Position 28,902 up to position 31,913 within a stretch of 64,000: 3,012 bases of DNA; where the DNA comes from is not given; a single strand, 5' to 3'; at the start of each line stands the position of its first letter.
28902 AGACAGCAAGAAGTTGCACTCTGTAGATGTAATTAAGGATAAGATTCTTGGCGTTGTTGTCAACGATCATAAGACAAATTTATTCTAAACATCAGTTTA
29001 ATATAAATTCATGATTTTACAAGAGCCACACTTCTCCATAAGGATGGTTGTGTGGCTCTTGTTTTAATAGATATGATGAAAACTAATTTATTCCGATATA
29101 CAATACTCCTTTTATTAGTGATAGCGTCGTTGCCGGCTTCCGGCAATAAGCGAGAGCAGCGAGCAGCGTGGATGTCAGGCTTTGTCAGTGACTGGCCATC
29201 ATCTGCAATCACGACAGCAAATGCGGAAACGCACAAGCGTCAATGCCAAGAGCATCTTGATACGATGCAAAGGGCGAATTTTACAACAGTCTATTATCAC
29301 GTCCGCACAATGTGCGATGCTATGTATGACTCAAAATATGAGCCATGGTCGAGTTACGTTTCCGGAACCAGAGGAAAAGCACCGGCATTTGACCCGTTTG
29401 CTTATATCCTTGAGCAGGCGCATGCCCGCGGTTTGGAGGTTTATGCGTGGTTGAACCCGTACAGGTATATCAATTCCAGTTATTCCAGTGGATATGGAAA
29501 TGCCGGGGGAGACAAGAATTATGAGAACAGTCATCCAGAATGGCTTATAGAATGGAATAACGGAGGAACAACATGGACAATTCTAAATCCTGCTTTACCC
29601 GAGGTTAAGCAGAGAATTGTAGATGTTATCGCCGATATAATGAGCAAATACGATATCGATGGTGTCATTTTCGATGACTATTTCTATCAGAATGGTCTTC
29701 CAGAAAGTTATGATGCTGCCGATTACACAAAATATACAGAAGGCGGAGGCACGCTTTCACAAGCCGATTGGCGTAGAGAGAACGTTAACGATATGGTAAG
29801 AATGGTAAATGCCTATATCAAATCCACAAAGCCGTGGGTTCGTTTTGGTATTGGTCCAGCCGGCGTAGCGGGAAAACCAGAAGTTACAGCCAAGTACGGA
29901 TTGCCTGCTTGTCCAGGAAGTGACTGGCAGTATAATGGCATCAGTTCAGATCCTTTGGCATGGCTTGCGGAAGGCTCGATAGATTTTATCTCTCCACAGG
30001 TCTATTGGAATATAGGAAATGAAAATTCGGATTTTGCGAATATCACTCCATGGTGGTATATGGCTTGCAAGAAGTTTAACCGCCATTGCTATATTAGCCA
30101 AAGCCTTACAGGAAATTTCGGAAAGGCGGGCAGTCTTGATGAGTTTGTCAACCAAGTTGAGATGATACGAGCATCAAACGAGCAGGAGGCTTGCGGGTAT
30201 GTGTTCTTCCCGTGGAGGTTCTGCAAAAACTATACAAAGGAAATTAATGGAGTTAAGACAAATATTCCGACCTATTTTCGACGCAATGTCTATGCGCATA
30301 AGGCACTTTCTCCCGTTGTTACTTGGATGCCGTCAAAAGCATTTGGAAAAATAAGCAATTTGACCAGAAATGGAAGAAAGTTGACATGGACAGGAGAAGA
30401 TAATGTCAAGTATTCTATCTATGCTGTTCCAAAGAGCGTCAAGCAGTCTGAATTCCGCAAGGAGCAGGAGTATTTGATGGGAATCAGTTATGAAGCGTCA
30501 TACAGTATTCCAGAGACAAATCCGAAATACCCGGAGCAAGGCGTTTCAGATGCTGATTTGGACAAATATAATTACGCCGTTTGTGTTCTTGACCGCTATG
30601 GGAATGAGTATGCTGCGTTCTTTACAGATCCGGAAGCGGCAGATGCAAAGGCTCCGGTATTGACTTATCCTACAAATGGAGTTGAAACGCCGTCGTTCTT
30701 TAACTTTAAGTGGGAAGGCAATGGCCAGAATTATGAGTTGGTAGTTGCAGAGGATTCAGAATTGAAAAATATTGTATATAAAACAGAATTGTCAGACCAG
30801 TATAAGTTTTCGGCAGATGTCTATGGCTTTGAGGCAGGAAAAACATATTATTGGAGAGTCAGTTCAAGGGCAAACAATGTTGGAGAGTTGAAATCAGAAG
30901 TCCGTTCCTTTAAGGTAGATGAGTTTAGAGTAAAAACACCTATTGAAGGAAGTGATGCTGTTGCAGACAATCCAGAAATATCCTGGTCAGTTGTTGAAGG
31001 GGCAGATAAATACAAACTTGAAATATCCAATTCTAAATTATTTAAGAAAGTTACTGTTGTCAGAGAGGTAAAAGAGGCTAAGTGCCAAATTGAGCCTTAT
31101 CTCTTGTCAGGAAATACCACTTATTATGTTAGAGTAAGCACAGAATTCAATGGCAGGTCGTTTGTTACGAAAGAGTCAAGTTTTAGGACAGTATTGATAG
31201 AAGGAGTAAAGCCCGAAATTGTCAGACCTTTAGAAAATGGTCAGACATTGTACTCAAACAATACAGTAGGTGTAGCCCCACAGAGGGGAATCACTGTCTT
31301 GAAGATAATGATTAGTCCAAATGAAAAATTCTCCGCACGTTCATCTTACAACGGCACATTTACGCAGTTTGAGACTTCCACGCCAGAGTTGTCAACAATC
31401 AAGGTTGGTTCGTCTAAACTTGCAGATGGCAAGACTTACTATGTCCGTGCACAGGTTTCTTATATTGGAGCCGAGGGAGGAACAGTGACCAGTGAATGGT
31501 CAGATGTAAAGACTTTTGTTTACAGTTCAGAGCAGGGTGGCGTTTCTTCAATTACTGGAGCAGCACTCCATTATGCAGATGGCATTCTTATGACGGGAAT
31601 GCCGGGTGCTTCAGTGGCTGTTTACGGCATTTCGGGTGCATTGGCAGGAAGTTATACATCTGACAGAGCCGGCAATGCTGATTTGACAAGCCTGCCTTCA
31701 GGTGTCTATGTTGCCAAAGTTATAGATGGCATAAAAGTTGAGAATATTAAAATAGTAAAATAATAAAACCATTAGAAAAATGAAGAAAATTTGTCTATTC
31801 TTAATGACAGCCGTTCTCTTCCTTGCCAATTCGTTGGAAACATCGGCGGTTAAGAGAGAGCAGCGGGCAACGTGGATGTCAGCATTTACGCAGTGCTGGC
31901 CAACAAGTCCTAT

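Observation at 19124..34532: Sus-like locus whose only enzymes are three GHL10-family proteins exported by the type IX secretion system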

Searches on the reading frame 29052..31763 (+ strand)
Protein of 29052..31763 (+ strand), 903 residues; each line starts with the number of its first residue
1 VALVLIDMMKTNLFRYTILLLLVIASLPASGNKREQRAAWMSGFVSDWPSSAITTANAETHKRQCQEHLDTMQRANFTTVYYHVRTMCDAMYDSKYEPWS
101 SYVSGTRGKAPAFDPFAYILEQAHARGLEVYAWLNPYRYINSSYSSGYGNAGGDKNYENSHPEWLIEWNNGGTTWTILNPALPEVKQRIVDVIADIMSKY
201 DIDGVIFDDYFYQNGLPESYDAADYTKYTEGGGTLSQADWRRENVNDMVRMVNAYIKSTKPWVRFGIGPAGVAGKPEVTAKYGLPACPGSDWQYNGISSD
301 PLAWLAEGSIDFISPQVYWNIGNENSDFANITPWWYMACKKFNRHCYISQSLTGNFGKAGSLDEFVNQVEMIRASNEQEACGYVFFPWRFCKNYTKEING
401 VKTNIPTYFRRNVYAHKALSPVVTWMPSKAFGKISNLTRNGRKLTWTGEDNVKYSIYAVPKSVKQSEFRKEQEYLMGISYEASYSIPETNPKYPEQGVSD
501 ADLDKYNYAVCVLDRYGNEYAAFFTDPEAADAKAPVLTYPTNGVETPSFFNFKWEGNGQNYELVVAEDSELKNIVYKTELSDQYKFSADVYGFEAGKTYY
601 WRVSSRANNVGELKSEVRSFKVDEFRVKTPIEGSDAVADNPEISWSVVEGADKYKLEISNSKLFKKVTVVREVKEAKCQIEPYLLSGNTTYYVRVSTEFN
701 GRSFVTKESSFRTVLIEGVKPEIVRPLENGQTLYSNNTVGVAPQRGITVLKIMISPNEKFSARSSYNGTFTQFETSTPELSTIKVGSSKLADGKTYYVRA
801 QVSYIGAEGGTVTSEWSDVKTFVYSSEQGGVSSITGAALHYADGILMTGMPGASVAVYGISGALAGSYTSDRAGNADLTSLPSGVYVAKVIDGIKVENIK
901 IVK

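Call 3: search_protein_families(library=pfam, proteins=[window:29052-31763:+], max_evalue=0.01)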
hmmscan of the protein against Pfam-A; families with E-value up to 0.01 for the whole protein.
window:29052-31763:+ (903 aa): 3 families
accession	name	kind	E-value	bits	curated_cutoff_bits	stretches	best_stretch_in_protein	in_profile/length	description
PF02638.21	GHL10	-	1.6e-53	182.3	27.9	1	38-350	4-294/311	Glycosyl hydrolase-like 10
PF16656.11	Pur_ac_phosph_N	-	0.00016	22.6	30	0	573-621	47-92/93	Purple acid Phosphatase, N-terminal domain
PF25788.1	Ig_Rha78A_N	-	0.00018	22.1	27.4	0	559-619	36-98/105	Rha78A-like, N-terminal immunoglobulin domain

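Call 7: search_solved_structures(query=window:29052-31763:+, max_evalue=0.01, show_alignments=1)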
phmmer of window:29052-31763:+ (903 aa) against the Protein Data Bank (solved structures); distinct sequences matched with E-value up to 0.01: 1.
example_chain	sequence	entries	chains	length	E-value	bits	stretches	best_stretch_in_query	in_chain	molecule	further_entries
5oq2_A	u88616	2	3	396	1.3e-65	225.3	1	31-393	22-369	Cwp19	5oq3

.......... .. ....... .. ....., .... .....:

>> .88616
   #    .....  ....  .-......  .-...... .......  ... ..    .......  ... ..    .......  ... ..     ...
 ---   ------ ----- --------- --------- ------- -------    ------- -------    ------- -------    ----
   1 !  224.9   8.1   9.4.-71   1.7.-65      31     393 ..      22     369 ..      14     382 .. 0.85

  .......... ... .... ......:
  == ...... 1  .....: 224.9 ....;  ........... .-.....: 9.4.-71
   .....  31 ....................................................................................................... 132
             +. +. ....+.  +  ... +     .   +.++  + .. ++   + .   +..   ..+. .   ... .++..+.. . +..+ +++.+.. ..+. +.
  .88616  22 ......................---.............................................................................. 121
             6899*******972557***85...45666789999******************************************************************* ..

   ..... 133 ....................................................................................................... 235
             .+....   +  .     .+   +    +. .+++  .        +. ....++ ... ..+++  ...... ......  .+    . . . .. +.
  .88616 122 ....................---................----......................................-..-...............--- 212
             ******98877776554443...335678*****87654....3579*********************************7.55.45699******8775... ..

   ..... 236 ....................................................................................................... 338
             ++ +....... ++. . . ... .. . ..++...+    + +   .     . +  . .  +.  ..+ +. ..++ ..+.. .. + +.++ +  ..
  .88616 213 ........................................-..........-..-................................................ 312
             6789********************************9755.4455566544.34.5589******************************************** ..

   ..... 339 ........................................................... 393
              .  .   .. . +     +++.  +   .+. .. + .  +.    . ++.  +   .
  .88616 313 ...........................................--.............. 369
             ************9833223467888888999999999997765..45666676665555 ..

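Call 12: search_protein_families(library=ncbifam, proteins=[window:29052-31763:+], max_evalue=0.01)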
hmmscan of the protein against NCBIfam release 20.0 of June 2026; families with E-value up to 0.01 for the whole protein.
window:29052-31763:+ (903 aa): 1 family
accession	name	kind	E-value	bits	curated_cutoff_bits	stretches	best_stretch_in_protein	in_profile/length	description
TIGR04183.1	Por_Secre_tail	domain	4.5e-05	23.4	23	1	852-903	20-71/72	T9SS type A sorting domain-containing protein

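Call 15: find_homologous_proteins(query=window:29052-31763:+, max_evalue=1e-10)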
Query window:29052-31763:+ (903 aa): 3148 proteins with E <= 1e-10 among 8000 candidates; the best 120 are listed.
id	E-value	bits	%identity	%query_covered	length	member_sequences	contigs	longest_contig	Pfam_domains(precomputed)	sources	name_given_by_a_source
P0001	0.0e+0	2070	99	100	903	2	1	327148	PF02638.22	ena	-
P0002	0.0e+0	2051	98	100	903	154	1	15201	PF02638.22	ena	-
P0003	0.0e+0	2042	97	100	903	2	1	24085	PF02638.22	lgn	-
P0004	0.0e+0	2037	97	100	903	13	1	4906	PF02638.22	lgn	-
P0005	0.0e+0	2001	95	100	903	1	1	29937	PF02638.22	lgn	-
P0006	0.0e+0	1995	95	100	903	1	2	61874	PF02638.22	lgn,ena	-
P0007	0.0e+0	1983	95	99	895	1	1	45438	PF02638.22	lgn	-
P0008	0.0e+0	1860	88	100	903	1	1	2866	PF02638.22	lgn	-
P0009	0.0e+0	1854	98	90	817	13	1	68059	PF02638.22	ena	-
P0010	0.0e+0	1789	94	90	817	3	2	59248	PF02638.22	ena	-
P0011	0.0e+0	1667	87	90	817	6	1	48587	PF02638.22,PF25788.3,PF16656.12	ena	-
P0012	0.0e+0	1649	87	90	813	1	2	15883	PF02638.22,PF25788.3,PF16656.12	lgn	-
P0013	0.0e+0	1608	99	78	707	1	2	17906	PF02638.22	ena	-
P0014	0.0e+0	1142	56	97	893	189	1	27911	PF02638.22,PF25788.3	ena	-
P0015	0.0e+0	1095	54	97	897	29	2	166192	PF02638.22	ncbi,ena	-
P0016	0.0e+0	1074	52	99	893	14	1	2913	PF02638.22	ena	-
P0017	0.0e+0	1069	53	97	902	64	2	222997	PF02638.22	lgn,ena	-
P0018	0.0e+0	1069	53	97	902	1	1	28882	PF02638.22,PF17210.10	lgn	-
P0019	0.0e+0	1066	53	98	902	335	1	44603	PF02638.22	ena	-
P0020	0.0e+0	1065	53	97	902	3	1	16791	PF02638.22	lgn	-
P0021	0.0e+0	1065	54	97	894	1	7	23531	PF02638.22,PF17210.10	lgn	-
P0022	0.0e+0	1064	53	97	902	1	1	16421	PF02638.22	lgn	-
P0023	0.0e+0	1062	53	97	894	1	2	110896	PF02638.22,PF17210.10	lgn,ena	-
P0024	0.0e+0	1057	53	98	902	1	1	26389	PF02638.22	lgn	-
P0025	0.0e+0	1052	52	99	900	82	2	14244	PF02638.22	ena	-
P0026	0.0e+0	1033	54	97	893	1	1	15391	PF02638.22,PF25788.3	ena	-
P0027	0.0e+0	1032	51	99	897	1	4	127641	PF02638.22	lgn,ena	-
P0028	0.0e+0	1031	52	97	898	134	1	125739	PF02638.22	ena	-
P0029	0.0e+0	1030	52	96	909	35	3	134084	PF02638.22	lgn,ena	-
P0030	0.0e+0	1016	52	99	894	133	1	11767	PF02638.22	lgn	-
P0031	0.0e+0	1014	52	99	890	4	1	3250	PF02638.22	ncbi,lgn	-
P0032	0.0e+0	1013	51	99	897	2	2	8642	PF02638.22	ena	-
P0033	0.0e+0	1011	50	99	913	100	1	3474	PF02638.22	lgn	-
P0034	1.4e-297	1008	52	97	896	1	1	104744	PF02638.22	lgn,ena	-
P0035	4.1e-295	1000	51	99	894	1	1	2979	PF02638.22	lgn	-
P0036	3.6e-294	997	50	99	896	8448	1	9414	PF02638.22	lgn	-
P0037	5.5e-294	996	51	98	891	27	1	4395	PF02638.22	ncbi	-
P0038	3.3e-293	993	51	97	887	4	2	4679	PF02638.22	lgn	-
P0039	3.4e-293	993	51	99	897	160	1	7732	PF02638.22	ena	-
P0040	2.8e-292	990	51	97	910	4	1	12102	PF02638.22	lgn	-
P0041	7.3e-292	989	51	98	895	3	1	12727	PF02638.22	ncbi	-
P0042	4.7e-290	983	50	99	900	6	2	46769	PF02638.22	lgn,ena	-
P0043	8.9e-290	982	50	98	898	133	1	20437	PF02638.22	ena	-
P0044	3.5e-289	980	50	99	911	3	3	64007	PF02638.22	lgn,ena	-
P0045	5.7e-288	976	50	98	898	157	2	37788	PF02638.22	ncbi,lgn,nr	ncbi:MAG: family 10 glycosylhydrolase [bacterium]|nr:family 10 glycosylhydrolase [bacterium]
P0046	4.1e-287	973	51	96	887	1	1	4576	PF02638.22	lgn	-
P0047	6.0e-286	969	50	99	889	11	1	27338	PF02638.22,PF13620.13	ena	-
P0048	6.5e-285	966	49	99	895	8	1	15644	PF02638.22,PF17210.10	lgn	-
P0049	1.4e-284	965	51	96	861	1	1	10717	PF02638.22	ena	-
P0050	6.1e-284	963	49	98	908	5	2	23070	PF02638.22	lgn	-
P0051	2.5e-282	957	49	99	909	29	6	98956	PF02638.22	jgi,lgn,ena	-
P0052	3.7e-282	957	48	100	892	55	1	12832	PF02638.22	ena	-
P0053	1.9e-275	935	49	94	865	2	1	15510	PF02638.22,PF17210.10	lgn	-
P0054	3.1e-272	924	48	99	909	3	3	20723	PF02638.22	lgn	-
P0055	1.4e-270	919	48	97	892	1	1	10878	PF02638.22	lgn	-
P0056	1.4e-240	819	52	73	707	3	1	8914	PF02638.22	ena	-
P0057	4.6e-218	745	42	98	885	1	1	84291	PF02638.22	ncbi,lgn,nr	ncbi:MAG: family 10 glycosylhydrolase [Muribaculaceae bacterium]|nr:family 10 glycosylhydrolase [Mur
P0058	5.0e-213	728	41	97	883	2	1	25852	PF02638.22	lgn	-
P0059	1.1e-211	724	41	98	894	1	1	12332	PF02638.22,PF16656.12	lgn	-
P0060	1.6e-210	720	41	99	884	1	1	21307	PF02638.22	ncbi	-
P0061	1.8e-209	716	61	55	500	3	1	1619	PF02638.22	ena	-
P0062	2.2e-209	716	43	98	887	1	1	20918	PF02638.22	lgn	-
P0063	7.0e-207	708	45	90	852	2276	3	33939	PF00404.25,PF02638.22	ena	-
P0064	8.6e-205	701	41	95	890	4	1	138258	PF02638.22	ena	-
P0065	2.4e-204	699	43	90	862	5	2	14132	PF00404.25,PF02638.22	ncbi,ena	-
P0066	1.4e-202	694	41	98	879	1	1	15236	PF02638.22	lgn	-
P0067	1.6e-202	693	42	88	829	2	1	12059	PF02638.22,PF25788.3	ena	-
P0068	1.3e-201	690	44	90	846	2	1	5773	PF00404.25,PF02638.22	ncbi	-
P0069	1.4e-201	690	40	99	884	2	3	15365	PF02638.22,PF18962.8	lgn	-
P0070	1.6e-201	690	42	91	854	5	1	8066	PF00404.25,PF02638.22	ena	-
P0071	8.4e-201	688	42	89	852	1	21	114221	PF00404.25,PF02638.22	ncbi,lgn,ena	-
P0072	9.4e-201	687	43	88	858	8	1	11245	PF00404.25,PF02638.22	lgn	-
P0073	1.7e-200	687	43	90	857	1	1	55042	PF00404.25,PF02638.22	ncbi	-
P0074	5.2e-200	685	41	92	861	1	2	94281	PF00404.25,PF02638.22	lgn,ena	-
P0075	5.6e-200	685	43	88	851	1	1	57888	PF00404.25,PF02638.22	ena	-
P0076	9.5e-200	684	41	99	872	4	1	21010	PF02638.22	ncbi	-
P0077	1.4e-199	684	43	88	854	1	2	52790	PF00404.25,PF02638.22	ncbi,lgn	-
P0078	2.0e-199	683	42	89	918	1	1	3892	PF00404.25,PF02638.22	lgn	-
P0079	3.7e-199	682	41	91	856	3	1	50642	PF00404.25,PF02638.22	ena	-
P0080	6.9e-199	681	42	91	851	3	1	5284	PF00404.25,PF02638.22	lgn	-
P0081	1.3e-198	680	42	91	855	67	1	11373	PF00404.25,PF02638.22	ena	-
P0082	1.9e-198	680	42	90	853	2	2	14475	PF00404.25,PF02638.22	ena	-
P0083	2.5e-198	679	42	90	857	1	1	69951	PF00404.25,PF02638.22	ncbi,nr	ncbi:MAG: family 10 glycosylhydrolase [Muribaculaceae bacterium]|nr:family 10 glycosylhydrolase [Mur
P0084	1.1e-197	677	42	92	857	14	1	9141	PF00404.25,PF02638.22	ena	-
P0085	2.1e-197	676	42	93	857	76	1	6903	PF00404.25,PF02638.22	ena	-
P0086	2.2e-197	676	43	88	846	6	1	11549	PF00404.25,PF02638.22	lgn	-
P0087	2.6e-197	676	42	90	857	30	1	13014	PF00404.25,PF02638.22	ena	-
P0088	2.8e-197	676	41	94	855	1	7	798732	PF00404.25,PF02638.22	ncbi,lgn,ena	-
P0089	2.8e-197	676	43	89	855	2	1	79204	PF00404.25,PF02638.22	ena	-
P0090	3.5e-197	676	41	94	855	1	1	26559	PF00404.25,PF02638.22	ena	-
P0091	4.5e-197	675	43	91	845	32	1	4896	PF00404.25,PF02638.22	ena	-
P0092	4.9e-197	675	41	94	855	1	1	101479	PF00404.25,PF02638.22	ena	-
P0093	5.2e-197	675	43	88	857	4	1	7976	PF00404.25,PF02638.22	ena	-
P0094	5.3e-197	675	42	90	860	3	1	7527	PF00404.25,PF02638.22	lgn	-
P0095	5.6e-197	675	41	94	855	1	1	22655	PF00404.25,PF02638.22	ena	-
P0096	6.2e-197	675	42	98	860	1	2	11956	PF02638.22,PF25788.3,PF00041.28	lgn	-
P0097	1.0e-196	674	41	96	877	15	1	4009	PF02638.22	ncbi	ncbi:MAG: family 10 glycosylhydrolase [Muribaculaceae bacterium]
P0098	1.4e-196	674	41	94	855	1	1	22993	PF00404.25,PF02638.22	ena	-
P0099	1.7e-196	673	42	90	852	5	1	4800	PF00404.25,PF02638.22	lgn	-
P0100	1.9e-196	673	42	91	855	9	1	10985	PF00404.25,PF02638.22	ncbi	-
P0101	2.2e-196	673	41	94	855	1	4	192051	PF00404.25,PF02638.22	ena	-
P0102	2.3e-196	673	43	90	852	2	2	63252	PF00404.25,PF02638.22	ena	-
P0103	2.9e-196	673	41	94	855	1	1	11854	PF00404.25,PF02638.22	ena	-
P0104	8.4e-196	671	41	94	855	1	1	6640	PF00404.25,PF02638.22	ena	-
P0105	8.5e-196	671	42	89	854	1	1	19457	PF00404.25,PF02638.22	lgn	-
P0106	9.3e-196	671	42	88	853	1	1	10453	PF00404.25,PF02638.22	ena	-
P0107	1.0e-195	671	43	97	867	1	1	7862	PF02638.22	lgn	-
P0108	2.7e-195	669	41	94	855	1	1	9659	PF00404.25,PF02638.22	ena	-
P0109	3.5e-195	669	42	91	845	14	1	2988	PF02638.22,PF00041.28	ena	-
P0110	3.5e-195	669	42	89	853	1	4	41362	PF00404.25,PF02638.22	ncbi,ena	-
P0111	3.6e-195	669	42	91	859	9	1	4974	PF00404.25,PF02638.22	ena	-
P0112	3.7e-195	669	42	90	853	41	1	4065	PF00404.25,PF02638.22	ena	-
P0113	4.7e-195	669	42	89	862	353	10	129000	PF00404.25,PF02638.22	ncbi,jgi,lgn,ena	-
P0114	4.8e-195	669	42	91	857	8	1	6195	PF00404.25,PF02638.22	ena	-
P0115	5.2e-195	668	40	92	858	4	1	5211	PF00404.25,PF02638.22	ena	-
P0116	5.3e-195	668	41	98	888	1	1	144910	PF02638.22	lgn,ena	-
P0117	5.8e-195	668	41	98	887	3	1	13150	PF16655.13,PF02638.22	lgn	-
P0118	7.1e-195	668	41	91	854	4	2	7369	PF02638.22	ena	-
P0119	8.3e-195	668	42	90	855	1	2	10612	PF00404.25,PF02638.22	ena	-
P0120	1.1e-194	667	41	92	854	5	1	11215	PF02638.22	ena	-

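Call 17: find_related_loci(query=A1, collection=genome_contigs, flank=10000)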
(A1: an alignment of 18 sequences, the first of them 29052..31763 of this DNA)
Query A1 (903 aa) in genome_contigs; peptide patterns used: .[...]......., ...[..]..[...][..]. (x = any residue, [..] = any of these).
420 stretches matched a pattern; 387 encode a relative of the query (tblastn E <= 1e-3); the best 80 are kept; 80 distinct loci.
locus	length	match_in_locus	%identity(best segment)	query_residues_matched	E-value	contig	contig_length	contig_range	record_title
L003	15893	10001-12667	56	14-903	0e+0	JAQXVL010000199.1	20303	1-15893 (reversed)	MAG: Bacteroidales bacterium isolate SUG1559 k141_46919, whole genome shotgun sequence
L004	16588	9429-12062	57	26-903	0e+0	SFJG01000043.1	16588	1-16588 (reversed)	MAG: Bacteroidales bacterium isolate W1P29.026 Contig1326, whole genome shotgun sequence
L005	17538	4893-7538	54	27-903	0e+0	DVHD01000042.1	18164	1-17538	MAG TPA_asm: Candidatus Limisoma gallistercoris isolate CHK136-1475 CHK136__C57149_L18164_ERR2241905, whole genome shotg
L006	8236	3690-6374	53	3-890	0e+0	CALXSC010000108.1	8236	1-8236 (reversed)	MAG: uncultured Rickettsiales bacterium isolate E20__bin249 genome assembly, contig: E20__k127_2873141, whole genome sho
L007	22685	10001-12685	53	3-890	0e+0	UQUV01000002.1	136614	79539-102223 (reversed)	uncultured Porphyromonadaceae bacterium isolate UMGS659 genome assembly, contig: NODE_120_length_136614_cov_9.595677, wh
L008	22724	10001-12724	52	3-902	0e+0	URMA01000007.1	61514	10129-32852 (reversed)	uncultured Porphyromonadaceae bacterium isolate UMGS1126 genome assembly, contig: NODE_101_length_61514_cov_5.786329, wh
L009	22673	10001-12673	52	6-903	0e+0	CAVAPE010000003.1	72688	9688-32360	Eubacterium sp. CAG:180 isolate H07666-L1_cleanbin_000006 genome assembly, contig: Spades_H07666-L1_contig_132, whole ge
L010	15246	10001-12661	52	6-890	0e+0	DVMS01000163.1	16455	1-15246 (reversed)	MAG TPA_asm: Candidatus Limisoma intestinavium isolate 17073 MalCec4__C425687_L16455_SRR2134673, whole genome shotgun se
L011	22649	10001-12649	51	6-890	0e+0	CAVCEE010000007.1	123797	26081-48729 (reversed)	bacterium isolate G02640-L1_cleanbin_000010 genome assembly, contig: Spades_G02640-L1_contig_38, whole genome shotgun se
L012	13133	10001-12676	51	6-903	0e+0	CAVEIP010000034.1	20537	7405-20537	[Ruminococcus] lactaris isolate H07648-L1_cleanbin_000046 genome assembly, contig: Spades_H07648-L1_contig_1580, whole g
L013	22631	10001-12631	57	26-903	0e+0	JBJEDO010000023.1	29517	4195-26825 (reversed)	MAG: Candidatus Limisoma sp. isolate PUUB17_bin.064 NODE_1463_length_29517_cov_8.677245, whole genome shotgun sequence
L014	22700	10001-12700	50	8-903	0e+0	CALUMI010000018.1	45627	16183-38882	MAG: uncultured Muribaculaceae bacterium isolate BRZ_SH__bin69 genome assembly, contig: BRZ_SH__NODE_716_length_45627_co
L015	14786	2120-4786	50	8-890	0e+0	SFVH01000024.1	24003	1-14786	MAG: bacterium isolate W2P28.012 Contig687, whole genome shotgun sequence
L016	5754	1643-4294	50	20-901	0e+0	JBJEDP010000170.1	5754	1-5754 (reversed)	MAG: Candidatus Limisoma sp. isolate FUKU06_bin.011 NODE_2603_length_5754_cov_7.306896, whole genome shotgun sequence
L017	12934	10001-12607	51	28-902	0e+0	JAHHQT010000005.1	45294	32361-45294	MAG: Muribaculaceae bacterium isolate MAG011 MAG011_5, whole genome shotgun sequence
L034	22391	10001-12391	42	17-830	0e+0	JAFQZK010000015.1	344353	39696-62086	MAG: Muribaculaceae bacterium isolate RGIG2290 Goat_Duodenum-5__c191094, whole genome shotgun sequence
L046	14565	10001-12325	43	33-830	0e+0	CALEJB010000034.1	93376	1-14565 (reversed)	MAG TPA_asm: uncultured Prevotellaceae bacterium isolate SRR6425796_bin.89_CONCOCT_v1.1_MAG genome assembly, contig: ERZ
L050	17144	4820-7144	43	33-836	0e+0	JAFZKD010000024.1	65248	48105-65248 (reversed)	MAG: Muribaculaceae bacterium isolate RGIG7840 Water_buffalos_Reticulum-4__c282330, whole genome shotgun sequence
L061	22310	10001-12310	41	33-824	0e+0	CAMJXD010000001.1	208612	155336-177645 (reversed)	MAG: uncultured Prevotellaceae bacterium isolate SRR12081293_bin.66_metaWRAP_v1.3_MAG genome assembly, contig: ERZ122897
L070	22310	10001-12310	42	33-824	0e+0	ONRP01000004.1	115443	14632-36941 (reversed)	uncultured Prevotellaceae bacterium isolate RUG575 genome assembly, contig: scaffold_43, whole genome shotgun sequence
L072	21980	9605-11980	41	9-824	0e+0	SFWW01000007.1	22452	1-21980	MAG: bacterium isolate W2P5.004 Contig477, whole genome shotgun sequence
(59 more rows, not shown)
